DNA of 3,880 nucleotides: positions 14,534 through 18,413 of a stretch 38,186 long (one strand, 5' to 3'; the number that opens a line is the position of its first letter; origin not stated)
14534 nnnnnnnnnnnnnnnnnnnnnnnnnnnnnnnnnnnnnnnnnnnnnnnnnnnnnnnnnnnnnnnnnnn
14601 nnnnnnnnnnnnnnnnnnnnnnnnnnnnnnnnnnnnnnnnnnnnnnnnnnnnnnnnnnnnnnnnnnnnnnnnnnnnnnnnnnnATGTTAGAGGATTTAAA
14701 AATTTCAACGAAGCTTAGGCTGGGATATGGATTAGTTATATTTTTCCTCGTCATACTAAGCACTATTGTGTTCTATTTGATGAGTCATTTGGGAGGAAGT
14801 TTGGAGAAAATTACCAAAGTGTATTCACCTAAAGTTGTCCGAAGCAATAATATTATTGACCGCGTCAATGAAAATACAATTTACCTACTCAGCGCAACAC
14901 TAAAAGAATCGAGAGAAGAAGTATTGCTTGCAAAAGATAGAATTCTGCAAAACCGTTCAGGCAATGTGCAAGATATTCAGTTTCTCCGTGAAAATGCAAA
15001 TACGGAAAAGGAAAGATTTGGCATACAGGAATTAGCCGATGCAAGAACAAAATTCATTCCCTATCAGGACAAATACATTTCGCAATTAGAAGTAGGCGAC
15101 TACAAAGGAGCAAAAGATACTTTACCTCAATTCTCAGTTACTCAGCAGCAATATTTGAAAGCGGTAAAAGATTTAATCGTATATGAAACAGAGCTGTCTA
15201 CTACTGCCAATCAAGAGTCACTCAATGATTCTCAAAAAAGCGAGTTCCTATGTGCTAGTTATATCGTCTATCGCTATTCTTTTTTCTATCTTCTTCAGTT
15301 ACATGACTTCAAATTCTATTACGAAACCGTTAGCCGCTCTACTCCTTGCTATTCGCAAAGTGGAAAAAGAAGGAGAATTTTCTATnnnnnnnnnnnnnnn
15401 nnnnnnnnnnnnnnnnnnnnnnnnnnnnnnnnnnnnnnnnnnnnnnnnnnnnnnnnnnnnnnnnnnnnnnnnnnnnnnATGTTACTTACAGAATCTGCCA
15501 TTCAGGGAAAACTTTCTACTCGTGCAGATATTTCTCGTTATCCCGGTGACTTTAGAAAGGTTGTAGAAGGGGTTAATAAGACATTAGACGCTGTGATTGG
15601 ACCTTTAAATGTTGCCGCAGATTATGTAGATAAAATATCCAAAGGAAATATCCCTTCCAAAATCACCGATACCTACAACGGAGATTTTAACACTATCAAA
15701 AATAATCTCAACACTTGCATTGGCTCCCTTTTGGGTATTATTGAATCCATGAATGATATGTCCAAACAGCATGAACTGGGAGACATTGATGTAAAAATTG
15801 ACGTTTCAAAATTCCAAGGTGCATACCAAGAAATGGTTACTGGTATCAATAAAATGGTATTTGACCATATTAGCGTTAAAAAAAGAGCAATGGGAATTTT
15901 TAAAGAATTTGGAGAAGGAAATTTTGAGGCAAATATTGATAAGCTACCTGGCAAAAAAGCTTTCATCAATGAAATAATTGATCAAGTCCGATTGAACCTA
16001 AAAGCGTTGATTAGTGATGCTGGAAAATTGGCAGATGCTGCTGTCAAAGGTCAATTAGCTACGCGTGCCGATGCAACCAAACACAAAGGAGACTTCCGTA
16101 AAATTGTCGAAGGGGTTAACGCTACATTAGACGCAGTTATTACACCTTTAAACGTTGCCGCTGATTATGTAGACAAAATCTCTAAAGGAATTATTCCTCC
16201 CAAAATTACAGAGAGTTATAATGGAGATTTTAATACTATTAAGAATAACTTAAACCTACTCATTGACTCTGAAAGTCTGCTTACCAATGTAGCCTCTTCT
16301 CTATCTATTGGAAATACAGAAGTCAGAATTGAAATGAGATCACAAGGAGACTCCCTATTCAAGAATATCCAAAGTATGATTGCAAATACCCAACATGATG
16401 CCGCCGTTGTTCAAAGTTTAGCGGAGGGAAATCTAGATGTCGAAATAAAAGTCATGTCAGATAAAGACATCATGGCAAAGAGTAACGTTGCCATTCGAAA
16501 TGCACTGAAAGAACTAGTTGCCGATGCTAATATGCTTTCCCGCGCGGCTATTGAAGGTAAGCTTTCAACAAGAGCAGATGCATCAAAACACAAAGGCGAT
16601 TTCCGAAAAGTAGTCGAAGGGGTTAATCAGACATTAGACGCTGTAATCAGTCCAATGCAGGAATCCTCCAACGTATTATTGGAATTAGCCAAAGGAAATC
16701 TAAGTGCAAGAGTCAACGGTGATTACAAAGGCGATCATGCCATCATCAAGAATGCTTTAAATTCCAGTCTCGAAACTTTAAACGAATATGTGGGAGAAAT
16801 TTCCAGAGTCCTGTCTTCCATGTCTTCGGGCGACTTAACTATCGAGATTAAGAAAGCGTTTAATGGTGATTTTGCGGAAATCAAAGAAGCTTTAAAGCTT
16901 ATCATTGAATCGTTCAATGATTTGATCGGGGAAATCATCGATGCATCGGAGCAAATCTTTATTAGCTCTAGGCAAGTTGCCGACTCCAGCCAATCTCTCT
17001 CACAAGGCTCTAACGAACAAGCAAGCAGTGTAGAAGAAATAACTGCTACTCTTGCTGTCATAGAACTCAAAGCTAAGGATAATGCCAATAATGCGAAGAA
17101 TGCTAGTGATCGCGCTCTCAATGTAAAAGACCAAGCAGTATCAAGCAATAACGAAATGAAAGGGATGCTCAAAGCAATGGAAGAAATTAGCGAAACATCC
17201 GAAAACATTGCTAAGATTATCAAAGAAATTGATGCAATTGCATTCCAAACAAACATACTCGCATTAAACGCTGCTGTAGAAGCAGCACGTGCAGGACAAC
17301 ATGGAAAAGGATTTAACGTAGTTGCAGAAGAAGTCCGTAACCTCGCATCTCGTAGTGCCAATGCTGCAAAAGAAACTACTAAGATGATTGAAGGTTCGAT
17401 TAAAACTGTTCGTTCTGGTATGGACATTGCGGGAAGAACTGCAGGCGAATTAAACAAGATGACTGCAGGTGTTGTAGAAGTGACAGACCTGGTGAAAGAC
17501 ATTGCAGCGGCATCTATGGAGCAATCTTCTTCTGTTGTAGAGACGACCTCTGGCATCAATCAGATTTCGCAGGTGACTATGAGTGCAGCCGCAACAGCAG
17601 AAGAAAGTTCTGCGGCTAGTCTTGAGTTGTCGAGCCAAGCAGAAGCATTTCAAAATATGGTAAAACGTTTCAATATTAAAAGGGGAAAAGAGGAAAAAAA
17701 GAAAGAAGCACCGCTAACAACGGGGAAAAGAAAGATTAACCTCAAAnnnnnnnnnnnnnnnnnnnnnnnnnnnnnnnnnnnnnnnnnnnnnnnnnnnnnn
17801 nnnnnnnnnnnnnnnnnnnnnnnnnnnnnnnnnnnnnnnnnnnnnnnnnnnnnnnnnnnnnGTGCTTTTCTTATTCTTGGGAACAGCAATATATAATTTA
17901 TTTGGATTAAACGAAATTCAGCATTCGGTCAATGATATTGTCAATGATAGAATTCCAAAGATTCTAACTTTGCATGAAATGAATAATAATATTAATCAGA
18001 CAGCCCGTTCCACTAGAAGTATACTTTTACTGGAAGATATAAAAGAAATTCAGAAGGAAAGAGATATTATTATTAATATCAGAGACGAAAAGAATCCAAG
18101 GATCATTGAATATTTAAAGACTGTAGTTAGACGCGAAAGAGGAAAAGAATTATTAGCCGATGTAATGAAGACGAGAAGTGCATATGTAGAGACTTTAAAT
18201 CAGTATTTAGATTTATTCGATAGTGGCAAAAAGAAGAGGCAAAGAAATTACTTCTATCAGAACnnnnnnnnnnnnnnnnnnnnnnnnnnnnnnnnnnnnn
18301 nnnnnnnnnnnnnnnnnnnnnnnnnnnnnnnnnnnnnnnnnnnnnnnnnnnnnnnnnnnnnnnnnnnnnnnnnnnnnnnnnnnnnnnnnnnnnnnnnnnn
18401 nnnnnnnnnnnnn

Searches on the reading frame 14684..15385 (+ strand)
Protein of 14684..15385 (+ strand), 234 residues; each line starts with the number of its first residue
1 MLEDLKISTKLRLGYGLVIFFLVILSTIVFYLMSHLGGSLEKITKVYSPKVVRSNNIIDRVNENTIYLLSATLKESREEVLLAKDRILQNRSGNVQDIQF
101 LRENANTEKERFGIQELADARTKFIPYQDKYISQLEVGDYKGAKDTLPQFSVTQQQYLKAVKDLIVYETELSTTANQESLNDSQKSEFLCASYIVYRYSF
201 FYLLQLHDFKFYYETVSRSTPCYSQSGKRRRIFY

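Call 12: search_protein_families(library=pfam, proteins=[window:14684-15385:+], max_evalue=0.001)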
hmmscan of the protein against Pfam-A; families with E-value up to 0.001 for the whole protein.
window:14684-15385:+ (234 aa): 1 family
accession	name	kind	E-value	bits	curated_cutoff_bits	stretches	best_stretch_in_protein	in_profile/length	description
PF12729.13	4HB_MCP_1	-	2.9e-12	46.9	27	1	4-179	1-177/181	Four helix bundle sensory module for signal transduction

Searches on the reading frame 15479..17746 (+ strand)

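Call 12: search_protein_families(library=pfam, proteins=[window:15479-17746:+], max_evalue=0.001)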
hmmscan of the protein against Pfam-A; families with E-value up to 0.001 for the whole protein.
window:15479-17746:+ (756 aa): 5 families
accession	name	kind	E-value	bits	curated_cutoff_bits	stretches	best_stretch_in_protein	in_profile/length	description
PF18947.5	HAMP_2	-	2.4e-102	335.4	24.3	4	201-264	1-64/67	HAMP domain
PF00015.26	MCPsignal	-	1.5e-44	152.3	34.6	1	544-700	2-172/172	Methyl-accepting chemotaxis protein (MCP) signalling domain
PF18575.6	HAMP_N3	-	3.7e-24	84.4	25.7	1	133-175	1-43/43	HAMP N-terminal domain 3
PF00672.30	HAMP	-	3.8e-09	37.2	25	0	438-472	10-44/53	HAMP domain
PF21927.1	McpB_HAMP_2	-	0.00023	21.6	27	0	91-127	11-47/49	Methyl-accepting chemotaxis protein McpB, second HAMP domain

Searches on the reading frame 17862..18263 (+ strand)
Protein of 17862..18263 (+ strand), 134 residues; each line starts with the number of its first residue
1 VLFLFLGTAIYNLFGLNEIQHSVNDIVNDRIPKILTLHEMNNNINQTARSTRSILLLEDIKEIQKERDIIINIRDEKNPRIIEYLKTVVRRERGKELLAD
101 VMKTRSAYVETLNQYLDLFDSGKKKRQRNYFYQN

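Call 12: search_protein_families(library=pfam, proteins=[window:17862-18263:+], max_evalue=0.001)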
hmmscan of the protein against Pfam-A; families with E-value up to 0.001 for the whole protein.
window:17862-18263:+ (134 aa): 1 family
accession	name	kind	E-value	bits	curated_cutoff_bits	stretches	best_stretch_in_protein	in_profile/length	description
PF12729.13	4HB_MCP_1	-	1e-11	45.2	27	1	8-129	22-142/181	Four helix bundle sensory module for signal transduction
